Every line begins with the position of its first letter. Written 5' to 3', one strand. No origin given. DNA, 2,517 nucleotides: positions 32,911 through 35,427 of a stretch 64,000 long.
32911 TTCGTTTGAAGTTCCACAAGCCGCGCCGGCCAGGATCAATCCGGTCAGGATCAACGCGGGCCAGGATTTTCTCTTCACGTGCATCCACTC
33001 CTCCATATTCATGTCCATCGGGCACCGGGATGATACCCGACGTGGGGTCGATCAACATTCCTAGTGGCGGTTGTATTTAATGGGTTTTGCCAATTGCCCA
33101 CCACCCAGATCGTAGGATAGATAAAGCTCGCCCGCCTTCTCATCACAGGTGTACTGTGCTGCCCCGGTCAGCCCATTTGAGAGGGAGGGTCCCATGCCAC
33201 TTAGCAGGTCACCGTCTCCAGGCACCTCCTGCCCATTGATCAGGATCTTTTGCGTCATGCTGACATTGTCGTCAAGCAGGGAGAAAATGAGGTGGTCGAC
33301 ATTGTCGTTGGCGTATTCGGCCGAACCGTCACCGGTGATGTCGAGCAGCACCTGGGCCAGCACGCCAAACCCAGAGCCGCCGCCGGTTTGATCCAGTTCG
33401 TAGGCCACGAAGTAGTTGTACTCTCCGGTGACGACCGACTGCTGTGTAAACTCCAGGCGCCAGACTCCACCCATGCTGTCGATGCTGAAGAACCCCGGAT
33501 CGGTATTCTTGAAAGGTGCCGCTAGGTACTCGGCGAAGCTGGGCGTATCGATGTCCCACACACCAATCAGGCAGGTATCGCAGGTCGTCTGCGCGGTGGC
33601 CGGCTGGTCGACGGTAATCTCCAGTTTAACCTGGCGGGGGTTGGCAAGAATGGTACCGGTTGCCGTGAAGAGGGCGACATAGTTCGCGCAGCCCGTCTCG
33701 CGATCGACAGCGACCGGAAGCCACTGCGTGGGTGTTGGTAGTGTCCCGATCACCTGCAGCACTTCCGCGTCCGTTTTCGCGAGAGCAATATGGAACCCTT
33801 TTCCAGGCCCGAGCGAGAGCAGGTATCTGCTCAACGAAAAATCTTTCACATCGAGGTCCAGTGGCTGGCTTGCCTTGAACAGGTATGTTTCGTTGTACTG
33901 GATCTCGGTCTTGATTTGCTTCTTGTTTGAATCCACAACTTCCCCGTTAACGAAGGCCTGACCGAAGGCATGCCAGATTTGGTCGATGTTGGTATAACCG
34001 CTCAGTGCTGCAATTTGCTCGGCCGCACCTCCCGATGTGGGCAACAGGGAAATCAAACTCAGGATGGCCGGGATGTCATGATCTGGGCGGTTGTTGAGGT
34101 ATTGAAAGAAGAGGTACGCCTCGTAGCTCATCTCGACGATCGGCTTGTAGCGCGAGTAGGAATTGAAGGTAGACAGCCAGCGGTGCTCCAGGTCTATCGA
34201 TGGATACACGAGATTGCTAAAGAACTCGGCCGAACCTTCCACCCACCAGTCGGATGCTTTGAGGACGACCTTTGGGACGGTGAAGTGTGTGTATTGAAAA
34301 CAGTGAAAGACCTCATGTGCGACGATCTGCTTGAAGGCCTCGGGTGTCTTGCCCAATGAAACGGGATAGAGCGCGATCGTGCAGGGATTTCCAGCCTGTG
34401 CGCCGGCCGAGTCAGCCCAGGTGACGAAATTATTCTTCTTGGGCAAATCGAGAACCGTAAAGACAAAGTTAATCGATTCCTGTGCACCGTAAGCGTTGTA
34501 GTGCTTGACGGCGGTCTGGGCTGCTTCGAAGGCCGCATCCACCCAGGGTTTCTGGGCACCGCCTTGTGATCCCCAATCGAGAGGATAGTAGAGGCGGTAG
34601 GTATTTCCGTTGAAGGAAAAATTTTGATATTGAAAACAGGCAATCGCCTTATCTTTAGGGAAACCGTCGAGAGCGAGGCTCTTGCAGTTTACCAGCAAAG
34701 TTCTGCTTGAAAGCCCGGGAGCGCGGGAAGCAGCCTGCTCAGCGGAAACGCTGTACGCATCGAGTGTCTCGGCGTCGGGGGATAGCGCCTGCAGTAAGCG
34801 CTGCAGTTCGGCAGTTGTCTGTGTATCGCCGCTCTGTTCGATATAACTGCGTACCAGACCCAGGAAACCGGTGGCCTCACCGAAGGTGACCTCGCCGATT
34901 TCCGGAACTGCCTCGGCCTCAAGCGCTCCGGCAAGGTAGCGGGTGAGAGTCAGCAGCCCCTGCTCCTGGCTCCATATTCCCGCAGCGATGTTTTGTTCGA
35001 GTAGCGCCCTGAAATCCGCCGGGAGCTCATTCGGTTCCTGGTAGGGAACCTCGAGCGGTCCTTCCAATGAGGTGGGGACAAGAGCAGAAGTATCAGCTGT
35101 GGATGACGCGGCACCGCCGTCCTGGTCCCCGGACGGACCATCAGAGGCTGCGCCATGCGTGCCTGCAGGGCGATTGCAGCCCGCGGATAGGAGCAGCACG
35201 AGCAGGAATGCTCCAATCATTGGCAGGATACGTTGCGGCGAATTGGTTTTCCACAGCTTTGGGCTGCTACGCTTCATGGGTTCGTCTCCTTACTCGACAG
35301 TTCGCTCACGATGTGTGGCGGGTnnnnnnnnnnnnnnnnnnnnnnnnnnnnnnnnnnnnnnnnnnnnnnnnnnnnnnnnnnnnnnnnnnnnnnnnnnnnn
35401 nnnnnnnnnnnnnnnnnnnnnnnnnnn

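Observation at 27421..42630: Candidate undescribed surface system: an all-exported 9-gene cluster facing an XRE-NTPase-TPR regulator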

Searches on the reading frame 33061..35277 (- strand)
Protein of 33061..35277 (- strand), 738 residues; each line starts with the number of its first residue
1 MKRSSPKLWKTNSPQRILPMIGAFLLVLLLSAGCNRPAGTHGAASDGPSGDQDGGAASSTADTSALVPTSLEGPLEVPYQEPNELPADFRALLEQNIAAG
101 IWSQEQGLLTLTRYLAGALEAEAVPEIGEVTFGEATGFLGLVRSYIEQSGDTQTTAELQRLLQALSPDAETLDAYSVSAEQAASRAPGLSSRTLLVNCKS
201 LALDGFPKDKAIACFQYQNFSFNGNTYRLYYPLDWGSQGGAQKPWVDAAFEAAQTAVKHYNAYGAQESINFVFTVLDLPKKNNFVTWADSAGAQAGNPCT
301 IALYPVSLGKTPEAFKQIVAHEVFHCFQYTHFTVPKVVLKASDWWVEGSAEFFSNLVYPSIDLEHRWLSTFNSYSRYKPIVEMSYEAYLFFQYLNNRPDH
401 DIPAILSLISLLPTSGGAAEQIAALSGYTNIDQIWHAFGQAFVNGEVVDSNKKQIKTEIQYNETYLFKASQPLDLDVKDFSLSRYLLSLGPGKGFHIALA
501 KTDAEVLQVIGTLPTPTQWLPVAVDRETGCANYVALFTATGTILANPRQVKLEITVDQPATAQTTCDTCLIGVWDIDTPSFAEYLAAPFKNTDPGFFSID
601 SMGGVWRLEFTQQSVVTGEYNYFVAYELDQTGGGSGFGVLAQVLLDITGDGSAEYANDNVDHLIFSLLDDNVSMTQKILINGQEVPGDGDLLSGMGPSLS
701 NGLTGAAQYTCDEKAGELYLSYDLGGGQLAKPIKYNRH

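Call 4: search_protein_families(library=pfam, max_evalue=0.1, proteins=[window:33061-35277:-])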
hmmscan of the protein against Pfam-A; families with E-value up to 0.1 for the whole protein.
window:33061-35277:- (738 aa): 1 family
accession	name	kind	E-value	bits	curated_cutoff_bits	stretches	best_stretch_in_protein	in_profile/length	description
PF19527.4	DUF6055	-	2.1e-05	24.1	27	1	316-398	129-217/417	Family of unknown function (DUF6055)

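Call 5: search_protein_families(library=ncbifam, max_evalue=0.1, proteins=[window:33061-35277:-])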
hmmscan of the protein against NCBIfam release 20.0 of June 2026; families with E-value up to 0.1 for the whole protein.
window:33061-35277:- (738 aa): 2 families
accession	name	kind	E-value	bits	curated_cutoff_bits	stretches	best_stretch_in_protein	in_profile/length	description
NF045524.1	MXAN_6640_HExxH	subfamily_domain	9.4e-08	32.1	140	1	310-415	106-209/290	MXAN_6640 family putative metalloprotease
NF033876.2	flagella_HExxH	equivalog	0.00063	19.3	205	1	310-353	124-163/384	flagellinolysin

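Call 34: search_solved_structures(query=window:33061-35277:-, max_evalue=1, show_alignments=2)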
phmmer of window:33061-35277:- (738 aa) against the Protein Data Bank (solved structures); distinct sequences matched with E-value up to 1: 0.

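Call 52: search_protein_families(library=padloc, max_evalue=0.001, proteins=[window:33061-35277:-])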
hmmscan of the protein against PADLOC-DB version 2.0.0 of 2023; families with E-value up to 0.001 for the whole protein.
window:33061-35277:- (738 aa): 0 families

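Call 56: search_protein_families(library=phrogs, max_evalue=0.01, proteins=[window:33061-35277:-])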
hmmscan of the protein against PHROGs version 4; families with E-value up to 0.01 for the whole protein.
window:33061-35277:- (738 aa): 0 families

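Call 73: find_related_loci(query=A7, collection=metagenome_contigs, flank=10000)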
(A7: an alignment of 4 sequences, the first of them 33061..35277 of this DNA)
Query A7 (738 aa) in metagenome_contigs; peptide patterns used: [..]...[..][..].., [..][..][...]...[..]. (x = any residue, [..] = any of these).
599 stretches matched a pattern (row limit reached: there are more); 74 encode a relative of the query (tblastn E <= 1e-3); 74 distinct loci.
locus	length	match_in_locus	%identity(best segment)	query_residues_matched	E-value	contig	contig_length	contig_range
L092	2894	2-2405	34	2-737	9e-116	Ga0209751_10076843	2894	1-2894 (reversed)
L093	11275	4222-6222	32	86-737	1e-88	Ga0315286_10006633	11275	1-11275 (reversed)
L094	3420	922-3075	30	13-737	2e-89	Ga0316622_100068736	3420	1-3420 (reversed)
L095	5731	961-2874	32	23-653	5e-83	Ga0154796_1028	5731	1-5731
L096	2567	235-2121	32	86-696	1e-81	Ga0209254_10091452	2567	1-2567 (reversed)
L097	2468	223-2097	29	85-713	5e-79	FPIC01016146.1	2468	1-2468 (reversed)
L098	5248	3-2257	34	204-737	1e-72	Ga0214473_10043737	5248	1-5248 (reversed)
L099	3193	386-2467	29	17-738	6e-72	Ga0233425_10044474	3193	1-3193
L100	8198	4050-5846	28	20-618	9e-63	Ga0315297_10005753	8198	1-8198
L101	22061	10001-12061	28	56-737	4e-61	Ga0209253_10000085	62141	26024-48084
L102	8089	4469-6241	30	92-696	3e-59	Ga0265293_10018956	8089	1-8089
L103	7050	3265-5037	30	92-696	3e-59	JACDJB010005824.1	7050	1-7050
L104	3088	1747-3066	32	57-487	4e-57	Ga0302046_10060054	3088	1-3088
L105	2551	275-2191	28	24-674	1e-57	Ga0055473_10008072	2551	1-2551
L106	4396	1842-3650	28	80-700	5e-55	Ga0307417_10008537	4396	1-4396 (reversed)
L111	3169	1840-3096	28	93-498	5e-47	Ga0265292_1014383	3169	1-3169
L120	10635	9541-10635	31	93-450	3e-39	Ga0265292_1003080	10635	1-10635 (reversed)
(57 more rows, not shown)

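Call 77: search_protein_families(library=pfam, max_evalue=0.01, proteins=[L101:7612-8184:+, L101:8525-9082:+, L101:9221-12079:+, L101:12267-14000:-, L101:13995-16703:+, L093:3434-4009:+, L093:8557-10377:-, L120:61-1941:+, L120:2000-4144:+, L120:4170-4976:+])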
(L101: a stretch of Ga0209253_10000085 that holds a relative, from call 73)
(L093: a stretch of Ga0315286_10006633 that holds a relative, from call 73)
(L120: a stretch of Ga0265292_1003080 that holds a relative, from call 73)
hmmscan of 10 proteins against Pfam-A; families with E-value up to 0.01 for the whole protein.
L101:7612-8184:+ (190 aa): 0 families

L101:8525-9082:+ (185 aa): 1 family
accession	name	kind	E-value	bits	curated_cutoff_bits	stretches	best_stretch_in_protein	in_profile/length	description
PF12079.13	DUF3558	-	2.9e-05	24.5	34.1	1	16-104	2-84/173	Protein of unknown function (DUF3558)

L101:9221-12079:+ (952 aa): 1 family
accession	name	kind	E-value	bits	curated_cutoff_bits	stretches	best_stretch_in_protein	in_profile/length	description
PF06439.18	3keto-disac_hyd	-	0.00038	21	26.8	1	84-251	13-183/187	3-keto-disaccharide hydrolase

L101:12267-14000:- (577 aa): 7 families
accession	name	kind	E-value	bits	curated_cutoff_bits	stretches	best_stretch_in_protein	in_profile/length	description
PF14537.11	Cytochrom_c3_2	-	1.4e-05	25.9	25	0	129-185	21-65/79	Cytochrome c3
PF14522.11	Cytochrome_C7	-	6.5e-05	23.1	24.8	0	236-292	33-66/67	Cytochrome c7 and related cytochrome c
PF13442.11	Cytochrome_CBB3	-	0.00024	21.8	27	0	79-130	13-52/68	Cytochrome C oxidase, cbb3-type, subunit III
PF09086.16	DUF1924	-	0.0026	18.5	22.5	0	78-96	27-45/96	Domain of unknown function (DUF1924)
PF02335.20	Cytochrom_C552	-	0.0045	16.5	24.1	0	282-315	240-273/438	Cytochrome c552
PF00034.26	Cytochrom_C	-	0.006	18.3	21.3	0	286-319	10-40/90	Cytochrome c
PF22113.1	Mtrc-MtrF_II-IV_dom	-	0.0065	16.5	30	0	78-185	82-164/176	Outer membrane cytochrome MtrC/MtrF-like, domains II/IV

L101:13995-16703:+ (902 aa): 0 families

L093:3434-4009:+ (191 aa): 2 families
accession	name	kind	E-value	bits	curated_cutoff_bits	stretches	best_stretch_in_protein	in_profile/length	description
PF12079.13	DUF3558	-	6.4e-09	36.5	34.1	1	16-119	2-93/173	Protein of unknown function (DUF3558)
PF19721.4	DUF6215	-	0.00027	21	27.1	1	47-97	40-88/135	Family of unknown function (DUF6215)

L093:8557-10377:- (606 aa): 8 families
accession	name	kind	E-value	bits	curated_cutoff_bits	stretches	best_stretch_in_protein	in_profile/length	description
PF13442.11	Cytochrome_CBB3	-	6.5e-06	26.8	27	0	108-149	13-42/68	Cytochrome C oxidase, cbb3-type, subunit III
PF14522.11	Cytochrome_C7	-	1.2e-05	25.4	24.8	0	263-321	31-66/67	Cytochrome c7 and related cytochrome c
PF02335.20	Cytochrom_C552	-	0.00013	21.5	24.1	0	157-289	81-184/438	Cytochrome c552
PF14537.11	Cytochrom_c3_2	-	0.00019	22.2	25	0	158-214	21-65/79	Cytochrome c3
PF22113.1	Mtrc-MtrF_II-IV_dom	-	0.00038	20.5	30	0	107-214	82-164/176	Outer membrane cytochrome MtrC/MtrF-like, domains II/IV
PF09699.15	Paired_CXXCH_1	-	0.00056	20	20.6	0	158-173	1-16/41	Doubled CXXCH motif (Paired_CXXCH_1)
PF09086.16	DUF1924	-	0.0044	17.8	22.5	0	107-125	27-45/96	Domain of unknown function (DUF1924)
PF00034.26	Cytochrom_C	-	0.0046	18.7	21.3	0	315-348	10-40/90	Cytochrome c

L120:61-1941:+ (626 aa): 4 families
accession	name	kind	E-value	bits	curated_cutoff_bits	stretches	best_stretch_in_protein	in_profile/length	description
PF07969.17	Amidohydro_3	-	2e-42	146.7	29.7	2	149-457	170-470/472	Amidohydrolase family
PF01471.23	PG_binding_1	-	5.6e-29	100.5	23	2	497-551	2-57/57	Putative peptidoglycan binding domain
PF01979.26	Amidohydro_1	-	2.8e-10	40.4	25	1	390-457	268-344/345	Amidohydrolase family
PF09374.15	PG_binding_3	-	1.1e-06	29.2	24.6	1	500-531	3-34/76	Predicted Peptidoglycan domain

L120:2000-4144:+ (714 aa): 4 families
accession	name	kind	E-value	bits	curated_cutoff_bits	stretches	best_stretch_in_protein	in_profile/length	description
PF07969.17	Amidohydro_3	-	2e-48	166.5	29.7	2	164-498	159-472/472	Amidohydrolase family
PF01979.26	Amidohydro_1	-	2.1e-16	60.6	25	2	430-497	278-345/345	Amidohydrolase family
PF17851.8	GH43_C2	-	4e-15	56.5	22.7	1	523-687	1-164/203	Beta xylosidase C-terminal Concanavalin A-like domain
PF07081.18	DUF1349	-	1.3e-06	28.7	32.4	0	655-712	119-177/179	Protein of unknown function (DUF1349)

L120:4170-4976:+ (268 aa): 2 families
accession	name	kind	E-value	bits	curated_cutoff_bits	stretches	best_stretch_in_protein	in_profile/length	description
PF17851.8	GH43_C2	-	2.1e-14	54.1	22.7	1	74-265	1-202/203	Beta xylosidase C-terminal Concanavalin A-like domain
PF07081.18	DUF1349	-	1.9e-05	24.9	32.4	1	123-267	42-178/179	Protein of unknown function (DUF1349)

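Call 79: search_solved_structures(query=A7, max_evalue=10, show_alignments=2)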
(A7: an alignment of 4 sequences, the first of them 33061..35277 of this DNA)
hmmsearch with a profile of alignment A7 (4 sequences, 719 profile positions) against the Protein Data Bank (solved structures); distinct sequences matched with E-value up to 10: 0.
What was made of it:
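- Closest known: MXAN_6640 / DUF6055 / flagellinolysin HExxH metallopeptidases. Different: PDB searches with the sequence and with a profile found nothing (calls 34, 79).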
